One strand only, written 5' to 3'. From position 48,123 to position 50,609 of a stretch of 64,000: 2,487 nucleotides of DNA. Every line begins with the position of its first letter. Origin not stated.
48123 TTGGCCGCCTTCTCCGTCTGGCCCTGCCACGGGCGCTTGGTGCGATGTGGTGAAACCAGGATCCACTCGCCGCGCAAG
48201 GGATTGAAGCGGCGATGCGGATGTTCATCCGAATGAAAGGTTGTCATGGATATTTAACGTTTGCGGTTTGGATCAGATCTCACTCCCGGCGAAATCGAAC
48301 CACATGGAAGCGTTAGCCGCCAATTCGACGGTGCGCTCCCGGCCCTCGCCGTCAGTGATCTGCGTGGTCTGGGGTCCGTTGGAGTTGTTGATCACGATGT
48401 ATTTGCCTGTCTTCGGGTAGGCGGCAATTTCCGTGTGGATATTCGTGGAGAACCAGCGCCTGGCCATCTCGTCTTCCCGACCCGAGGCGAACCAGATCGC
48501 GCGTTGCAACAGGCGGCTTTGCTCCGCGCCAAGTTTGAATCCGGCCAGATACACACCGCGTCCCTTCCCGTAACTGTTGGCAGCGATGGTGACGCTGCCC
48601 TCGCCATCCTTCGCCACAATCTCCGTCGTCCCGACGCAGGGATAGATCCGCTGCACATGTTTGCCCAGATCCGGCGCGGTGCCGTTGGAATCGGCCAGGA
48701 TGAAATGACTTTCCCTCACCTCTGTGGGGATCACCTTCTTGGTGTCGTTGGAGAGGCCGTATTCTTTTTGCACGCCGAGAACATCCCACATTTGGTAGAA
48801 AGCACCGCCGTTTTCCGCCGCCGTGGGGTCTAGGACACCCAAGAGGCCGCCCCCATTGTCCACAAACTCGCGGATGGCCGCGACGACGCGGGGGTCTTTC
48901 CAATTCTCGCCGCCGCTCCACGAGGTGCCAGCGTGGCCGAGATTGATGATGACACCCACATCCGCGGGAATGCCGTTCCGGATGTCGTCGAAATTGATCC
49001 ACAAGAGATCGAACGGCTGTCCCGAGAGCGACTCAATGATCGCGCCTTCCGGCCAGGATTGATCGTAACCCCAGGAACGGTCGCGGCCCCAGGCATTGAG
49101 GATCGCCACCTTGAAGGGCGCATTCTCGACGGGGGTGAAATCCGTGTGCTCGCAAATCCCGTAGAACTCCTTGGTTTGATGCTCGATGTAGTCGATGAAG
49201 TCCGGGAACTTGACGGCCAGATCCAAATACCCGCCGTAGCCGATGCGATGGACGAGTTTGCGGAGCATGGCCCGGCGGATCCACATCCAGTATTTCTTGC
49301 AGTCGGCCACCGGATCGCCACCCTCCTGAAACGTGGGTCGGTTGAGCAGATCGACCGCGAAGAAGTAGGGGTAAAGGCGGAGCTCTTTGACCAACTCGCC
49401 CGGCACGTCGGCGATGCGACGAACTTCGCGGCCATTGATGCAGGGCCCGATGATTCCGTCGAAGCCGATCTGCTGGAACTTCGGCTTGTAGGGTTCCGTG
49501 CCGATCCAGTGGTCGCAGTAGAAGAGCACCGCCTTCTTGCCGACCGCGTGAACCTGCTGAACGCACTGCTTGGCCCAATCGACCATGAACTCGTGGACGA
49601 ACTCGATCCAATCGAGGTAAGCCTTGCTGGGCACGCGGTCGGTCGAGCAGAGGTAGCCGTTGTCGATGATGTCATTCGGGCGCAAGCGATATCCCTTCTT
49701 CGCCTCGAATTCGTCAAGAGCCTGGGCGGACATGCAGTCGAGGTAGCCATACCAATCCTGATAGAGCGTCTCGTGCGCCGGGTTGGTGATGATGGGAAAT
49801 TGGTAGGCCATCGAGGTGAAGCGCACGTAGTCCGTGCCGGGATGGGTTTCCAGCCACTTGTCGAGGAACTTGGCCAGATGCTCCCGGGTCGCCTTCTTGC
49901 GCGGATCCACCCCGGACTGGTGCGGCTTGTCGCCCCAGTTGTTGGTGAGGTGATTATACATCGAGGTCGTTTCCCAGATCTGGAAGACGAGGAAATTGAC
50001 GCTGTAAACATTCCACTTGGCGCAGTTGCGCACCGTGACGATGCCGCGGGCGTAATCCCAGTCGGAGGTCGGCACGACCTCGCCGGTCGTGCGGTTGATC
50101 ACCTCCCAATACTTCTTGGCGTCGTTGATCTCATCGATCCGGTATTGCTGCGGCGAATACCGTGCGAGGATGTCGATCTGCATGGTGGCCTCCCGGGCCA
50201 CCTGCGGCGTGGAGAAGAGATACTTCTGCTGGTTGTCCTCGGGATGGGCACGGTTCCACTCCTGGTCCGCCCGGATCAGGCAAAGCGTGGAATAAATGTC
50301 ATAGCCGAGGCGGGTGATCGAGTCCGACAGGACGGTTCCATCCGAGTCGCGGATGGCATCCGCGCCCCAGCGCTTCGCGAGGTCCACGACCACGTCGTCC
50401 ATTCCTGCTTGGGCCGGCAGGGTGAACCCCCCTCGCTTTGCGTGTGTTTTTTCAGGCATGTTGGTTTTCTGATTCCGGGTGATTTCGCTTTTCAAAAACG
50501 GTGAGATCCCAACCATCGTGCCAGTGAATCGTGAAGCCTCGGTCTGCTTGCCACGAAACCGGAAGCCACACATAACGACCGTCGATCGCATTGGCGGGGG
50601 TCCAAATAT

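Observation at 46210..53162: Phosphorolytic galactoside module (GPH symporter, cytoplasmic GH43, GH112, galT, galE) that lacks the kinase of the classical GNB/LNB pathway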

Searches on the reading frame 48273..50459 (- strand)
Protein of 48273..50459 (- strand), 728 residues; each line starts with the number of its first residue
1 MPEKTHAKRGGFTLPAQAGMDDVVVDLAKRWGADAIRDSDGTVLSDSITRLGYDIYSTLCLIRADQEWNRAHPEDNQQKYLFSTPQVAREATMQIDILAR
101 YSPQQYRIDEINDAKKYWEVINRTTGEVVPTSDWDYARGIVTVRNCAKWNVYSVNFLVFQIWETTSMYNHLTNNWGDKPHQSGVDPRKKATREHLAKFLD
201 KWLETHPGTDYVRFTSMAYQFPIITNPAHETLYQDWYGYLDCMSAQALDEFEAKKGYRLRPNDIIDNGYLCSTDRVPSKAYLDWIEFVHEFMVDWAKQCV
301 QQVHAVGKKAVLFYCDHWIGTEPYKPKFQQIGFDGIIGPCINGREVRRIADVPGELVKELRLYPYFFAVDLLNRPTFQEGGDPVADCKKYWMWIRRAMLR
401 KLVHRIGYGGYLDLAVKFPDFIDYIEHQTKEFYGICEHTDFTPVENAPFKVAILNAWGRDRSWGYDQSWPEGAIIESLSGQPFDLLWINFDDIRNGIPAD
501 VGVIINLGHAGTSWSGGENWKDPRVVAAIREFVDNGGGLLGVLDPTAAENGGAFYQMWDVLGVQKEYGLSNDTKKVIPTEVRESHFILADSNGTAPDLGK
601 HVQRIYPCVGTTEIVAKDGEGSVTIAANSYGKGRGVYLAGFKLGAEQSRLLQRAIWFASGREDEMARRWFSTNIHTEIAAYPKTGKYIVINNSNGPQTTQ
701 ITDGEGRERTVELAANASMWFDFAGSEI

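Call 4: search_protein_families(library=pfam, proteins=[window:48273-50459:-])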
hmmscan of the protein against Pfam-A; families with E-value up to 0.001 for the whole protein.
window:48273-50459:- (728 aa): 3 families
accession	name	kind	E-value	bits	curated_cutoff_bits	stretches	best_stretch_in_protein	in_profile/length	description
PF09508.16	Lact_bio_phlase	-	4.1e-164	546.6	26.6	1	10-439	1-426/434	Lacto-N-biose phosphorylase N-terminal TIM barrel domain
PF17385.8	LBP_M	-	1e-63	215.3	25.2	1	450-662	1-220/221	Lacto-N-biose phosphorylase central domain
PF17386.8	LBP_C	-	5.2e-21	74.7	26.6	1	669-721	1-53/53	Lacto-N-biose phosphorylase C-terminal domain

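Call 5: search_protein_families(library=ncbifam, proteins=[window:48273-50459:-])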
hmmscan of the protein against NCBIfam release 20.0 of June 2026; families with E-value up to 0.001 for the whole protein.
window:48273-50459:- (728 aa): 1 family
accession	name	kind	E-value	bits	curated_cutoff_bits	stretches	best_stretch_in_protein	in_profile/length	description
TIGR02336.1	TIGR02336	equivalog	1.4e-241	803.5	560.3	1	8-722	2-719/719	1,3-beta-galactosyl-N-acetylhexosamine phosphorylase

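Call 9: search_solved_structures(query=window:48273-50459:-, show_alignments=1)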
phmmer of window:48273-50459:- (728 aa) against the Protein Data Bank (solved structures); distinct sequences matched with E-value up to 0.001: 2.
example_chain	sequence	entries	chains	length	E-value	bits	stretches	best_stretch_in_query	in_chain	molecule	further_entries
3wfz_A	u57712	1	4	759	1.9e-163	548.7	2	9-590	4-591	Lacto-N-biose phosphorylase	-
2zus_A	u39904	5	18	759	2.4e-162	545.1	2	9-590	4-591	Lacto-N-biose phosphorylase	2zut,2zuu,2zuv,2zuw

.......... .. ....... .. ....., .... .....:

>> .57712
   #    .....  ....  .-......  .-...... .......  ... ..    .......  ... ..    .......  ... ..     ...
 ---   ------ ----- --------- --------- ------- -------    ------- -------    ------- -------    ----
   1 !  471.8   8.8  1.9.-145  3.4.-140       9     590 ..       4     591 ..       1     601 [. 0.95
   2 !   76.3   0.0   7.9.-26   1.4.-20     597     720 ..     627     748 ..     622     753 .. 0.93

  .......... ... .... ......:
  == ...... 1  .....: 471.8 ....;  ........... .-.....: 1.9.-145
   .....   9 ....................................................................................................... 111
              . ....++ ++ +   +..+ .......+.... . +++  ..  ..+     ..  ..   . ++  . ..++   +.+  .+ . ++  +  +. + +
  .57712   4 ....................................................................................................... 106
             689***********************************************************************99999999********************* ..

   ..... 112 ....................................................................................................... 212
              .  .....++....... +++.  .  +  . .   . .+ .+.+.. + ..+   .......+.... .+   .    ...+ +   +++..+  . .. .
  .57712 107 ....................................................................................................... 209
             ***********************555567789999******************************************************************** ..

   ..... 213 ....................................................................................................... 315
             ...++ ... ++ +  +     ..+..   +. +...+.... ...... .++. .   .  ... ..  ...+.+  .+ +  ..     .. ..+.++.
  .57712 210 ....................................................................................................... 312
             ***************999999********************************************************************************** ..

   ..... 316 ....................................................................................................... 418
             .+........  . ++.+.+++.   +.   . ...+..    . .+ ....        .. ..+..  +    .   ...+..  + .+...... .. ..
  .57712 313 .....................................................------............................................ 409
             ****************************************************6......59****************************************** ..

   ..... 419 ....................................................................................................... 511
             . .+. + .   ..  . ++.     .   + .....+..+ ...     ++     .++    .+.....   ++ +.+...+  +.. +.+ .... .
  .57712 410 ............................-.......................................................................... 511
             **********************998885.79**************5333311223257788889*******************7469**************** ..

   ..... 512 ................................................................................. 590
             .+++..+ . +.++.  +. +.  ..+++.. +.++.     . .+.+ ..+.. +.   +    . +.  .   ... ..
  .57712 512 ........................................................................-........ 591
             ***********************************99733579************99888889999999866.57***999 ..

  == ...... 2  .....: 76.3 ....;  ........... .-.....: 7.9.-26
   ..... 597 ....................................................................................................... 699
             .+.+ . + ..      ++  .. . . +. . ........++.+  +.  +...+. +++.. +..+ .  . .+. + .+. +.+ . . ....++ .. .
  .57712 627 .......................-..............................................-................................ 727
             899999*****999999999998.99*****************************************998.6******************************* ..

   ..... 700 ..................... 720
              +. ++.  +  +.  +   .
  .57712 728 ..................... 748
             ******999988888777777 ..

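Call 12: find_homologous_proteins(query=window:48273-50459:-)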
Query window:48273-50459:- (728 aa): 7445 proteins with E <= 0.001 among 8000 candidates; the best 120 are listed.
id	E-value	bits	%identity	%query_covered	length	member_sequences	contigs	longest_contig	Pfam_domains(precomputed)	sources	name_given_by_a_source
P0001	0.0e+0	1560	88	99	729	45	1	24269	PF09508.17,PF17385.9,PF17386.9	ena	-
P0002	0.0e+0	1552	88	100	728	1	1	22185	PF09508.17,PF17385.9,PF17386.9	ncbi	-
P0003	0.0e+0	1543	87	99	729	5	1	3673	PF09508.17,PF17385.9,PF17386.9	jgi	-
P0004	0.0e+0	1487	83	100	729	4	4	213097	PF09508.17,PF17385.9,PF17386.9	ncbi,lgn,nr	ncbi:MAG: 1,3-beta-galactosyl-N-acetylhexosamine phosphorylase [Verrucomicrobia bacterium]|nr:1,3-be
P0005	0.0e+0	1483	83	100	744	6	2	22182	PF09508.17,PF17385.9,PF17386.9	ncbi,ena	-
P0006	0.0e+0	1468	81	100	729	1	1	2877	PF09508.17,PF17385.9,PF17386.9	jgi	-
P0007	0.0e+0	1451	81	100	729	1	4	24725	PF09508.17,PF17385.9,PF17386.9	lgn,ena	-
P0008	0.0e+0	1448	81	100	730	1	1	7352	PF09508.17,PF17385.9,PF17386.9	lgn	-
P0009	0.0e+0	1439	80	100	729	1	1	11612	PF09508.17,PF17385.9,PF17386.9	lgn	-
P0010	0.0e+0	1433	79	100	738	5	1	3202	PF09508.17,PF17385.9,PF17386.9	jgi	jgi:1,3-beta-galactosyl-N-acetylhexosamine phosphorylase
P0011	0.0e+0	1427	79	100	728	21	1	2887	PF09508.17,PF17385.9,PF17386.9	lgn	-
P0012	0.0e+0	1421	80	100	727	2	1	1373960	PF09508.17,PF17385.9,PF17386.9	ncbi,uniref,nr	ncbi:1,3-beta-galactosyl-N-acetylhexosamine phosphorylase [Pontiella desulfatans]|uniref:1,3-beta-ga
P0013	0.0e+0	1417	78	100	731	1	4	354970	PF09508.17,PF17385.9,PF17386.9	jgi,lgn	jgi:1,3-beta-galactosyl-N-acetylhexosamine phosphorylase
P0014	0.0e+0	1417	79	99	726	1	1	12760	PF09508.17,PF17385.9,PF17386.9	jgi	jgi:1,3-beta-galactosyl-N-acetylhexosamine phosphorylase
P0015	0.0e+0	1412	79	100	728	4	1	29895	PF09508.17,PF17385.9,PF17386.9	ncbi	ncbi:MAG: 1,3-beta-galactosyl-N-acetylhexosamine phosphorylase [Planctomycetota bacterium]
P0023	0.0e+0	1377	77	100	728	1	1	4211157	PF09508.17,PF17385.9,PF17386.9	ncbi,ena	-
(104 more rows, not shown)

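Call 29: find_encoding_contigs(protein=P0012, flank=10000, max_places=2)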
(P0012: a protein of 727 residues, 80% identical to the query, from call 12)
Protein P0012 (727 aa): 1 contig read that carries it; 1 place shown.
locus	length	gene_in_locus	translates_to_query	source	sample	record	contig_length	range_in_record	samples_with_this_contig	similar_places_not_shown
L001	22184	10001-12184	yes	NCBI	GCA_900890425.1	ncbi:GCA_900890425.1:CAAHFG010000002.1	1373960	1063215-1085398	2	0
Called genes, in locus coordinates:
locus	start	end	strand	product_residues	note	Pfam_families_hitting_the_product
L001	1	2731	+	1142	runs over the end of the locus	PF22633:F5_F8_type_C_2 (faint), PF00754:F5_F8_type_C, PF14200:RicinB_lectin_2, PF11790:Glyco_hydro_cc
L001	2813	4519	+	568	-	PF00884:Sulfatase, PF16347:SGSH_C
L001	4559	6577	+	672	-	PF02449:Glyco_hydro_42 (faint)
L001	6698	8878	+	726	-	PF07690:MFS_1 (weak), PF13347:MFS_2, PF03209:PUCC (faint)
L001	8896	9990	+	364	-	PF04616:Glyco_hydro_43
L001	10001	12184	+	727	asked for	PF09508:Lact_bio_phlase, PF17385:LBP_M, PF17386:LBP_C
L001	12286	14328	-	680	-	-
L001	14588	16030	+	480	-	PF00171:Aldedh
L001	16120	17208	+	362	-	PF02746:MR_MLE_N, PF13378:MR_MLE_C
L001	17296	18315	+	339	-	PF08240:ADH_N, PF16912:Glu_dehyd_C, PF00107:ADH_zinc_N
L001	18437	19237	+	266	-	PF23441:SDR (weak), PF00106:adh_short, PF08659:KR, PF13561:adh_short_C2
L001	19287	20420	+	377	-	PF13407:Peripla_BP_4, PF13377:Peripla_BP_3, PF12833:HTH_18, PF00165:HTH_AraC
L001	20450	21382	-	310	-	PF03473:MOSC, PF00994:MoCF_biosynth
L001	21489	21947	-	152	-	PF01967:MoaC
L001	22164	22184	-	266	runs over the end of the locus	PF04055:Radical_SAM, PF13353:Fer4_12 (weak), PF06463:Mob_synth_C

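Call 30: find_encoding_contigs(protein=P0004, flank=10000, max_places=2)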
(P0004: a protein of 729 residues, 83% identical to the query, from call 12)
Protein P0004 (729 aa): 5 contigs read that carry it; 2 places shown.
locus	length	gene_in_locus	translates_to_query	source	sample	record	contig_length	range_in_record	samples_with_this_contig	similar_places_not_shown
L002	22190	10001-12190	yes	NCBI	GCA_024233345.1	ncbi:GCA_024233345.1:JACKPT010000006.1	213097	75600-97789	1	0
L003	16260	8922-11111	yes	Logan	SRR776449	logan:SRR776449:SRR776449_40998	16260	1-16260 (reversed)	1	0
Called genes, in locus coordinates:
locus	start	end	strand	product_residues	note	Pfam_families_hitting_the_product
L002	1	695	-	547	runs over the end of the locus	PF00884:Sulfatase, PF01663:Phosphodiest (faint), PF16347:SGSH_C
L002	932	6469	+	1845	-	PF00884:Sulfatase, PF14707:Sulfatase_C (weak), PF02449:Glyco_hydro_42 (weak)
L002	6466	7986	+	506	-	PF07690:MFS_1, PF13347:MFS_2, PF12832:MFS_1_like (weak)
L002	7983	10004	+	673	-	PF02449:Glyco_hydro_42, PF08532:Glyco_hydro_42M, PF08533:Glyco_hydro_42C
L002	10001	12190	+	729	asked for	PF09508:Lact_bio_phlase, PF17385:LBP_M, PF17386:LBP_C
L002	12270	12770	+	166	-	-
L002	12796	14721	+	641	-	PF01120:Alpha_L_fucos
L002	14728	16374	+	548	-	PF00884:Sulfatase, PF16347:SGSH_C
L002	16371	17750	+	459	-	PF00884:Sulfatase, PF01663:Phosphodiest (weak), PF16347:SGSH_C (weak)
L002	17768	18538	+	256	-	PF03629:SASA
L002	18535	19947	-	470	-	PF03629:SASA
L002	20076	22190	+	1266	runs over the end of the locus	PF11790:Glyco_hydro_cc, PF05345:He_PIG, PF17892:Cadherin_5 (faint), PF17963:Big_9 (weak), PF05345:He_PIG, PF17963:Big_9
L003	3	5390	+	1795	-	?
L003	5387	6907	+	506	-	PF07690:MFS_1, PF13347:MFS_2, PF12832:MFS_1_like (weak)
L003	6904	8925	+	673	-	PF02449:Glyco_hydro_42, PF08532:Glyco_hydro_42M, PF08533:Glyco_hydro_42C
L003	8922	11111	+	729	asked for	PF09508:Lact_bio_phlase, PF17385:LBP_M, PF17386:LBP_C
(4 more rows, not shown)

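Call 32: find_encoding_contigs(protein=P0023, flank=10000, max_places=1)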
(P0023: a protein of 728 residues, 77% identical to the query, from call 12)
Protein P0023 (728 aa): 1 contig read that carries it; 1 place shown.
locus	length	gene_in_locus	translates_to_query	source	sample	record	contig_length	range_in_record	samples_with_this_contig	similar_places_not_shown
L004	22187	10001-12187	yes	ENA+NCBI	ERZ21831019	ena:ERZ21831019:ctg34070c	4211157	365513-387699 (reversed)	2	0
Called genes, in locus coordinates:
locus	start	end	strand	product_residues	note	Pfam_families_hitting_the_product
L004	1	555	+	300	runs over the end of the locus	PF07596:SBP_bac_10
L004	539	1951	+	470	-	-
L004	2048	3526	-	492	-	PF08323:Glyco_transf_5, PF13439:Glyco_transf_4 (faint), PF20706:GT4-conflict (faint), PF00534:Glycos_transf_1, PF13692:Glyco_trans_1_4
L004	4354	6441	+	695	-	-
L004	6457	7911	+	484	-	PF07690:MFS_1, PF13347:MFS_2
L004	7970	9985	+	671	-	PF02449:Glyco_hydro_42, PF08532:Glyco_hydro_42M, PF08533:Glyco_hydro_42C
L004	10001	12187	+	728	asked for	PF09508:Lact_bio_phlase, PF17385:LBP_M, PF17386:LBP_C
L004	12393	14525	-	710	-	-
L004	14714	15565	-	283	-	PF00106:adh_short, PF13561:adh_short_C2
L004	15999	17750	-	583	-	PF02771:Acyl-CoA_dh_N, PF02770:Acyl-CoA_dh_M, PF00441:Acyl-CoA_dh_1, PF08028:Acyl-CoA_dh_2, PF00441:Acyl-CoA_dh_1, PF12186:AcylCoA_dehyd_C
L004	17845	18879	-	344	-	PF01012:ETF, PF00766:ETF_alpha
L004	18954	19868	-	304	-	PF01012:ETF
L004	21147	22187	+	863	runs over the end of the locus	PF12951:PATR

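Call 33: find_encoding_contigs(protein=P0013, flank=10000, max_places=1)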
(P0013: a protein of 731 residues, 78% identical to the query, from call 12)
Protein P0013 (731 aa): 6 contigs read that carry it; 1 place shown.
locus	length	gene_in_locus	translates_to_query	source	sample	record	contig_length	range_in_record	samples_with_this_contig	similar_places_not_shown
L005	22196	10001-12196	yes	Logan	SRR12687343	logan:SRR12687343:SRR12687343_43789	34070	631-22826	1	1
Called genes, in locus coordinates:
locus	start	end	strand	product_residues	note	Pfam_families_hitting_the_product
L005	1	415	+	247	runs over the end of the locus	PF07589:PEP_exosort_dom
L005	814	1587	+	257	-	PF07963:N_methyl (weak)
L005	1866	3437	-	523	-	PF00884:Sulfatase, PF01663:Phosphodiest (faint), PF16347:SGSH_C (weak)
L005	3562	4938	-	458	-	PF00884:Sulfatase, PF16347:SGSH_C (weak)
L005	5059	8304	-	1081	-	PF05345:He_PIG, PF17963:Big_9, PF00884:Sulfatase, PF05345:He_PIG (weak)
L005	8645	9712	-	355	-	PF04616:Glyco_hydro_43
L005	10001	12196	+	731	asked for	PF09508:Lact_bio_phlase, PF17385:LBP_M, PF17386:LBP_C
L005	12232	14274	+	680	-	PF02449:Glyco_hydro_42, PF08532:Glyco_hydro_42M, PF08533:Glyco_hydro_42C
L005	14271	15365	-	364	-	PF00392:GntR, PF13407:Peripla_BP_4, PF13377:Peripla_BP_3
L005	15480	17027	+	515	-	PF13347:MFS_2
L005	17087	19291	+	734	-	-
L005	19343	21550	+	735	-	PF02449:Glyco_hydro_42 (weak)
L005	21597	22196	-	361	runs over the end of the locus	PF00667:FAD_binding_1, PF00175:NAD_binding_1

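Call 41: find_related_loci(query=window:48273-50459:-, collection=metagenome_contigs, flank=10000)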
Query window:48273-50459:- (728 aa) in metagenome_contigs; peptide patterns used: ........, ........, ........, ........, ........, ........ (x = any residue, [..] = any of these).
22 stretches matched a pattern; 3 encode a relative of the query (tblastn E <= 1e-3); 3 distinct loci.
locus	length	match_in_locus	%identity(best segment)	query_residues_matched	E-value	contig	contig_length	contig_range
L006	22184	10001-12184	92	1-728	0e+0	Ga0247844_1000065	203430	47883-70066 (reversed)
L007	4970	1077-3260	80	1-728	0e+0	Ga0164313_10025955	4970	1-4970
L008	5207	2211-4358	54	5-720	0e+0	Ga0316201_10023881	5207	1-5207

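Call 46: search_protein_representatives(protein=window:48273-50459:-)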
Query: 728 residues. Proteins with E-value up to 0.001 (for the whole library): 1179; up to 1e-10: 652; up to 1e-30: 186. The best 150 are listed.
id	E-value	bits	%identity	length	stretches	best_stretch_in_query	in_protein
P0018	0.0e+00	1403.5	78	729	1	4-728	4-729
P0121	1.2e-218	744.6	48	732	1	5-716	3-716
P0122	7.5e-202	689.0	47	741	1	10-722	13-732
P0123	3.1e-188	643.9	44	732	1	9-724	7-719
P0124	4.8e-179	613.6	44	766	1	6-722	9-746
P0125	3.7e-178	610.6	43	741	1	9-714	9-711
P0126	4.5e-177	607.1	44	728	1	9-716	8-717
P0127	9.5e-169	579.5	43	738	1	9-722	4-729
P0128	1.1e-161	556.2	40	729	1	9-721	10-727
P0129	5.6e-156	537.3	41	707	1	10-709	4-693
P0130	7.0e-156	537.0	40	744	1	7-720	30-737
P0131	7.8e-153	526.9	41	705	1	12-702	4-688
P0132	9.3e-153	526.6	40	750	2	9-602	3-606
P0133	5.6e-142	491.0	80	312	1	292-537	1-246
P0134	8.5e-137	473.9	41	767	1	8-592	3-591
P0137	1.7e-132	459.6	36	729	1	4-714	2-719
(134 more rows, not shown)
